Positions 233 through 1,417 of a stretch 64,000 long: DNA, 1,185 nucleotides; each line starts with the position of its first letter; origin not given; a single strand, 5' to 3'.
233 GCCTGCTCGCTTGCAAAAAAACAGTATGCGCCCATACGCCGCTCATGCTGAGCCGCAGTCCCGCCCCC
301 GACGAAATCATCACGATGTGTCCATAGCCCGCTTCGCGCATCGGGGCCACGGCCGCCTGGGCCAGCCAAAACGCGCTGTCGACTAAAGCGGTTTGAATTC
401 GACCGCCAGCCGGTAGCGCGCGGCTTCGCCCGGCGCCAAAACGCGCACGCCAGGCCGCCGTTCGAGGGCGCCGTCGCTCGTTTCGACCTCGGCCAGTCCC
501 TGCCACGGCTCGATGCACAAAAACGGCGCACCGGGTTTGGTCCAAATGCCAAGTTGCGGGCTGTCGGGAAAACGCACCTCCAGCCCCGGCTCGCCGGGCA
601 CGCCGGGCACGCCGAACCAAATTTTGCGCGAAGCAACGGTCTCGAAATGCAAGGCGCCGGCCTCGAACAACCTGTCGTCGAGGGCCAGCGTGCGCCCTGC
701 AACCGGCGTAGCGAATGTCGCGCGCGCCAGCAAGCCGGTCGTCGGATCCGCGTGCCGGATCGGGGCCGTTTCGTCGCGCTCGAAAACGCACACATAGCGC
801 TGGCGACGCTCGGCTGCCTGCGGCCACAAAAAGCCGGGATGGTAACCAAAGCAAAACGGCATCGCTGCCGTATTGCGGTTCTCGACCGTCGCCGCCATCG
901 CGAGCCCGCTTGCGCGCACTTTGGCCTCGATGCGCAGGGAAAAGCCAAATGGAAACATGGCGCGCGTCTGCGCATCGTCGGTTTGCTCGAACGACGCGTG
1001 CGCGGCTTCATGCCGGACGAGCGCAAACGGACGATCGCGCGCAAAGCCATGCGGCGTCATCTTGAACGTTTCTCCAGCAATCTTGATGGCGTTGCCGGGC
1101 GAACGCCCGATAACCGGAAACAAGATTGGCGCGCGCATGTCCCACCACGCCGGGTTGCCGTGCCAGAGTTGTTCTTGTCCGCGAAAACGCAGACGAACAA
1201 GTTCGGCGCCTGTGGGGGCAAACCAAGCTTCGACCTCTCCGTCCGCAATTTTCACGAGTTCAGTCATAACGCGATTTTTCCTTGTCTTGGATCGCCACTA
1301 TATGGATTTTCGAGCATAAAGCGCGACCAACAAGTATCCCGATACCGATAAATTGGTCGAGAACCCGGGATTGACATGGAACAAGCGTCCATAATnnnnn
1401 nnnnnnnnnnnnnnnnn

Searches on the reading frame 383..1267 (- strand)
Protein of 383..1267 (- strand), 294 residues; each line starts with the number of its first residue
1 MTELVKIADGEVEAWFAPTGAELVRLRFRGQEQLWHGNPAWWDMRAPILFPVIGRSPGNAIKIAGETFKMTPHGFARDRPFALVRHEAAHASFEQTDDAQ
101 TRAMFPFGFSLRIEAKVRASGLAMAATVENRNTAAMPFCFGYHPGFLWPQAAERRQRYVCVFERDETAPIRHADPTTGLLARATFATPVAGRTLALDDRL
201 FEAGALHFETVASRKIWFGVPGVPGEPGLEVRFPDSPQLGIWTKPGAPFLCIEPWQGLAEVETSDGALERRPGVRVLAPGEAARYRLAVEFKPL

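Call 10: search_protein_families(library=pfam, proteins=[window:383-1267:-], max_evalue=0.00001)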
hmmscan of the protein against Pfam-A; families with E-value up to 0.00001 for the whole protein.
window:383-1267:- (294 aa): 1 family
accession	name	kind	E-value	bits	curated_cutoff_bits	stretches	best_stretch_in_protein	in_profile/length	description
PF01263.26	Aldose_epim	-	2.5e-19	70.2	27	1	4-172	2-184/299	Aldose 1-epimerase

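Call 11: search_protein_families(library=ncbifam, proteins=[window:383-1267:-], max_evalue=0.00001)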
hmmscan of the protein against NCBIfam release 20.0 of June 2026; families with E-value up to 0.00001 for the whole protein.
window:383-1267:- (294 aa): 0 families
